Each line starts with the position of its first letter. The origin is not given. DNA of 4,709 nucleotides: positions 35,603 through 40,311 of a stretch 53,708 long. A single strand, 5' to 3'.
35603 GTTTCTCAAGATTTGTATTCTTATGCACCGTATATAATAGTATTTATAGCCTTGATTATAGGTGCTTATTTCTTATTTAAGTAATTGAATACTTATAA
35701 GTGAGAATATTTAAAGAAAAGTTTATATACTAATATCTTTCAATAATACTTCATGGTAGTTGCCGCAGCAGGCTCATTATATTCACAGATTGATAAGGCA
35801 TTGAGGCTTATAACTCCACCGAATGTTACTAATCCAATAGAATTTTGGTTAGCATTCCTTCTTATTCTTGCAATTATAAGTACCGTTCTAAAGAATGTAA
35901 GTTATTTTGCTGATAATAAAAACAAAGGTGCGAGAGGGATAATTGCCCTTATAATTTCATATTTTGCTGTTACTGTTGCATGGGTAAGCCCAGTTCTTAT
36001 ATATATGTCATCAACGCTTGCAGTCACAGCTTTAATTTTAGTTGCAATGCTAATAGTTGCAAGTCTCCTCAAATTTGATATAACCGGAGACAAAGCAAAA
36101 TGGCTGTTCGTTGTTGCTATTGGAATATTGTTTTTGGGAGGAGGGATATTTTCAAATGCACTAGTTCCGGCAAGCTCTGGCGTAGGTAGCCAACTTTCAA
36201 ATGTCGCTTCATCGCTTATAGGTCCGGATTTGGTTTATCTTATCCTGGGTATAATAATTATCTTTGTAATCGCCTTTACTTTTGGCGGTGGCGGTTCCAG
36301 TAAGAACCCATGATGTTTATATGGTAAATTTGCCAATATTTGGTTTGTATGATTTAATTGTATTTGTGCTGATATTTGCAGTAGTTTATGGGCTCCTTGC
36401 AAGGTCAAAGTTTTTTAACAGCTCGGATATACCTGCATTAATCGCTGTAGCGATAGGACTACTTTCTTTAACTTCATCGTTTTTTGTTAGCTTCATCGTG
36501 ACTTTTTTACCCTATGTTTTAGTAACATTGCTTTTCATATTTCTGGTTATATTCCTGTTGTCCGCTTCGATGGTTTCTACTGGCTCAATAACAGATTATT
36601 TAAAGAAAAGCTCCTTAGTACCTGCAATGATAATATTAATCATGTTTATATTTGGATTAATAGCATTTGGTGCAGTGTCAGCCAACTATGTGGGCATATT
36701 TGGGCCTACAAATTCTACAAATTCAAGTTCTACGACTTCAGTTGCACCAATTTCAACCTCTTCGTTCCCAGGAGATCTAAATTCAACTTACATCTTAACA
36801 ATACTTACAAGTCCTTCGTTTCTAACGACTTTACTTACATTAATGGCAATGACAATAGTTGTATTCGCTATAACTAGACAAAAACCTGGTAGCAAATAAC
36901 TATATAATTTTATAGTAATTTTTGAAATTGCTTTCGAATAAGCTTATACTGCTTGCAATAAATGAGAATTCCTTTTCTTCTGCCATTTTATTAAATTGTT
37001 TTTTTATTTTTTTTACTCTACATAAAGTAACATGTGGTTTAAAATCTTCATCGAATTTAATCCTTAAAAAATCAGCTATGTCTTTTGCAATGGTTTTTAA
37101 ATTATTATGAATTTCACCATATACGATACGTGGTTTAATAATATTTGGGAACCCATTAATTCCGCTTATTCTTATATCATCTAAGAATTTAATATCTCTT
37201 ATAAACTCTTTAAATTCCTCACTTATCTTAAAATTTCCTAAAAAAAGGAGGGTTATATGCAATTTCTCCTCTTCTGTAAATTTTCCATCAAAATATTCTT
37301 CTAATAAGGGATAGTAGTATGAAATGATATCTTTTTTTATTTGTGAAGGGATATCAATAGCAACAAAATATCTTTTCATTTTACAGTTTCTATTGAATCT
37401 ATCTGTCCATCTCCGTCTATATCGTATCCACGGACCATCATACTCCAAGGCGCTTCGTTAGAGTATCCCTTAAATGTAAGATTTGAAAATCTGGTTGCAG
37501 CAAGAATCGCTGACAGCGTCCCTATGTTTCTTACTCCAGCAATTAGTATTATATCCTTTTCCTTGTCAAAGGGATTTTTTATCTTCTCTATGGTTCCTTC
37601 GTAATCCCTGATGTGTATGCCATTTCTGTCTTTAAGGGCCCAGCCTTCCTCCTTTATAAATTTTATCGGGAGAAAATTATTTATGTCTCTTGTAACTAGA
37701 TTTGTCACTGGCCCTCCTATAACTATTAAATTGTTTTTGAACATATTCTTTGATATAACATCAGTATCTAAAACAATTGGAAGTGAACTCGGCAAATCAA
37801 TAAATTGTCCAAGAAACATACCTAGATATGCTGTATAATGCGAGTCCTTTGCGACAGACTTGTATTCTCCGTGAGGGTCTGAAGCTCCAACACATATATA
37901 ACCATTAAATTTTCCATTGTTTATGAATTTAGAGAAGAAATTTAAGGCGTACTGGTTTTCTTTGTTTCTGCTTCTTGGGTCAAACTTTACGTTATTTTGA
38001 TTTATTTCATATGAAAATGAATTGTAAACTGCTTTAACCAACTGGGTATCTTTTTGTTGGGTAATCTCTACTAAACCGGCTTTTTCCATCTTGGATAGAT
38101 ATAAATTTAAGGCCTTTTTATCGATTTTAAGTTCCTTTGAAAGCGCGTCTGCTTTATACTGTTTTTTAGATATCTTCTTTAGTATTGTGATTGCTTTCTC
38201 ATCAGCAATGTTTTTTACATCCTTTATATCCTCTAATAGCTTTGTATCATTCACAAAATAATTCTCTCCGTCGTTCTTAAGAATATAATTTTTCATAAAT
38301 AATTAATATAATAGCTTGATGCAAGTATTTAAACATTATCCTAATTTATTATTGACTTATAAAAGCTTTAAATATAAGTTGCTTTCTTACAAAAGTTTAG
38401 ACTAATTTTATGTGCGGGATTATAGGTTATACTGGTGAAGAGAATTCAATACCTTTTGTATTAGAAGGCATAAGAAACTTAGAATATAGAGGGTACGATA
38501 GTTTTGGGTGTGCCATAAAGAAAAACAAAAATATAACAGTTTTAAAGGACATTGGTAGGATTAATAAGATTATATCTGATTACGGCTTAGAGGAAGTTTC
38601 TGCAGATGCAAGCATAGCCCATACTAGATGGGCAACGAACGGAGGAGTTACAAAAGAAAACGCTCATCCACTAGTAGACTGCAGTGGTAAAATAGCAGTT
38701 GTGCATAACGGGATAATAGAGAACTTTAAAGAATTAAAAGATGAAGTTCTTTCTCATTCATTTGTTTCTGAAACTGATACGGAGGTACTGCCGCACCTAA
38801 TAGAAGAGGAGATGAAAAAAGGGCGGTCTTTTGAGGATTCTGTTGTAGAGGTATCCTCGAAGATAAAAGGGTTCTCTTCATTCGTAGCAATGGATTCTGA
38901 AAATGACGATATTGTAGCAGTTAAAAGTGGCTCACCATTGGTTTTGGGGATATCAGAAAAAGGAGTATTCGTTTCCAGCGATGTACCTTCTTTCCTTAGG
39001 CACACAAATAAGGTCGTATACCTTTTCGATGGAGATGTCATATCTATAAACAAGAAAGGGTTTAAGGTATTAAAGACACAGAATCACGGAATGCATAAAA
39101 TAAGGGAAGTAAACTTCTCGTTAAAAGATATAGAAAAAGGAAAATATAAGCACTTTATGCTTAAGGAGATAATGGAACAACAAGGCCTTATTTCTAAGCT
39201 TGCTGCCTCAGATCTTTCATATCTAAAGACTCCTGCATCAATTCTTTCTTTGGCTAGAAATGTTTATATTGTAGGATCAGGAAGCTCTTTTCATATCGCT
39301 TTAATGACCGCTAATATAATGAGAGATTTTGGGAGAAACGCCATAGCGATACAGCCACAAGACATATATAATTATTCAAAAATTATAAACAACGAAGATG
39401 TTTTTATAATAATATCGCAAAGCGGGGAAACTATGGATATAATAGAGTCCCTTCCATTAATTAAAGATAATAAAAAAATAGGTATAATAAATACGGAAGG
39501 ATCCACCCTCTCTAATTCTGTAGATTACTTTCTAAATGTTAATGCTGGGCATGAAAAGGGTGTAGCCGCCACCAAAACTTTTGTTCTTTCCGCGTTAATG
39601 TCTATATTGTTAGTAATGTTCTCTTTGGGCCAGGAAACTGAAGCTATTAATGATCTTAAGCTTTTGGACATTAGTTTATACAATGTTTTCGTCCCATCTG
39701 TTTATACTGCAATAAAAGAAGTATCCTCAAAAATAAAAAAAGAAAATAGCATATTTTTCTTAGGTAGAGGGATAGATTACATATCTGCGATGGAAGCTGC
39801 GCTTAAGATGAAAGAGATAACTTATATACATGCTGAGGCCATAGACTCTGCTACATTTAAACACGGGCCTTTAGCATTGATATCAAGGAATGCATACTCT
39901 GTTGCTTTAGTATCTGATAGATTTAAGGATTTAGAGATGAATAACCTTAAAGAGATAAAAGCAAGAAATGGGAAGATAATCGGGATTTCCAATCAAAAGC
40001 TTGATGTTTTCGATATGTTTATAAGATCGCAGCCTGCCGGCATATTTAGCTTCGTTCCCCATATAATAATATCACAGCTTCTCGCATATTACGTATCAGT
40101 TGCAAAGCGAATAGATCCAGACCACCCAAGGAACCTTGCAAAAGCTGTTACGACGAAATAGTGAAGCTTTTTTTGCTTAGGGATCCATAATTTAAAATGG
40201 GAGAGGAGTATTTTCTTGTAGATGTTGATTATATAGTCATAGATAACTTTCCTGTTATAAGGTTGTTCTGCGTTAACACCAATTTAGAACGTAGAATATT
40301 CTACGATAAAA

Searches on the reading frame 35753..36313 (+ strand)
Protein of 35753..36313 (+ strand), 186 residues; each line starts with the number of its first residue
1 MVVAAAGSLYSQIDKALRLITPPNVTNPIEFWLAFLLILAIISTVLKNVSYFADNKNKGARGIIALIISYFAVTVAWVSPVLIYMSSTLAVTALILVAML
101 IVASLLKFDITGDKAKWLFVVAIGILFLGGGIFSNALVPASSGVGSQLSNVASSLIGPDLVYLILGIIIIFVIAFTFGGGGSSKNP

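Call 84: search_protein_families(library=pfam, proteins=[window:35753-36313:+], max_evalue=0.001)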
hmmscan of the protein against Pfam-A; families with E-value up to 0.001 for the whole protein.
window:35753-36313:+ (186 aa): 1 family
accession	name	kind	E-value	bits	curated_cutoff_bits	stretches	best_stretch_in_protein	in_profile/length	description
PF07695.17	7TMR-DISM_7TM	-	0.00037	20.9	29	1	14-151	50-189/205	7TM diverse intracellular signalling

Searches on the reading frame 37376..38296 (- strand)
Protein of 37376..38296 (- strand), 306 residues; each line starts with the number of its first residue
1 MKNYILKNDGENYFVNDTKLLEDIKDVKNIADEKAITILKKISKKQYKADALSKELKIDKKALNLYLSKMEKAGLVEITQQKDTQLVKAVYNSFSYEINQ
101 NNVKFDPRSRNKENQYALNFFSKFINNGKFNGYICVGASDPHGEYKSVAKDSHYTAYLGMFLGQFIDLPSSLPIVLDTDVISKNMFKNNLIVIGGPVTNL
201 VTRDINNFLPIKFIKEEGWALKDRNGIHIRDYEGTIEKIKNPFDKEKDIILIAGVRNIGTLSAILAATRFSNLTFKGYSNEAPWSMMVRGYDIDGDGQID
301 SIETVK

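Call 20: search_protein_families(library=pfam, proteins=[window:37376-38296:-], max_evalue=0.01)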
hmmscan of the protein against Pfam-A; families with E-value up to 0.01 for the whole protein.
window:37376-38296:- (306 aa): 4 families
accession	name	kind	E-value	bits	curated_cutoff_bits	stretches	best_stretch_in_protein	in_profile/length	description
PF05124.17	S_layer_C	-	9.2e-08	32.4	23.9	1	172-265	94-171/177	S-layer like family, outer domain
PF02002.24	TFIIE_alpha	-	1.4e-05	25.4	22.9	1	27-100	7-82/105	TFIIE alpha subunit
PF01022.26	HTH_5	-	2e-05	24.8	22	1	32-77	1-46/47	Bacterial regulatory protein, arsR family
PF01978.25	TrmB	-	7.1e-05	23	25.6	1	43-90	19-65/68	Sugar-specific transcriptional regulator TrmB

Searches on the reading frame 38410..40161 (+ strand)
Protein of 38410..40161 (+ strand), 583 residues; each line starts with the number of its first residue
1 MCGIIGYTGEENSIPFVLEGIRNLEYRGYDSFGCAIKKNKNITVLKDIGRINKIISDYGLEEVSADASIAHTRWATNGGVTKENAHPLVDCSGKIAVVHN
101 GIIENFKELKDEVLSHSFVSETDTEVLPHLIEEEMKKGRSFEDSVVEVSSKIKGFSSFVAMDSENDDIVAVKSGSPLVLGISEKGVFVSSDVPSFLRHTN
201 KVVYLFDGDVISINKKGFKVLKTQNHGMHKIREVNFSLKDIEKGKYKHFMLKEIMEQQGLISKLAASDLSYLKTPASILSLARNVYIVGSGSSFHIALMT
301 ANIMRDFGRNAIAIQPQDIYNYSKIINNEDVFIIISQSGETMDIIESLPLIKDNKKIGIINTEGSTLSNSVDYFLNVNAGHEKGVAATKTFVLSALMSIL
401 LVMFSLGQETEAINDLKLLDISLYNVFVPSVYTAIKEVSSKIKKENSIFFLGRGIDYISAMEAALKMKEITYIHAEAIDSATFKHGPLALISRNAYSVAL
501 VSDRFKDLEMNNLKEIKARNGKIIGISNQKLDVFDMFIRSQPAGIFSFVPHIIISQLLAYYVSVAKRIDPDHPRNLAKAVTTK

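Call 7: search_protein_families(library=pfam, proteins=[window:38410-40161:+], max_evalue=0.001)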
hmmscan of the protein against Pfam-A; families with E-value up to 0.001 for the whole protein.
window:38410-40161:+ (583 aa): 4 families
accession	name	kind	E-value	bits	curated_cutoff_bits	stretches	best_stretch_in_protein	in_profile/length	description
PF01380.27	SIS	-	2.6e-35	121.5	25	2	442-532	2-92/131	SIS domain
PF13522.11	GATase_6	-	2e-16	60.6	27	1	63-191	8-130/130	Glutamine amidotransferase domain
PF13537.11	GATase_7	-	3.1e-13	50.2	25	1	81-196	9-122/123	Glutamine amidotransferase domain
PF13230.11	GATase_4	-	2.6e-06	27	23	1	29-138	33-145/272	Glutamine amidotransferases class-II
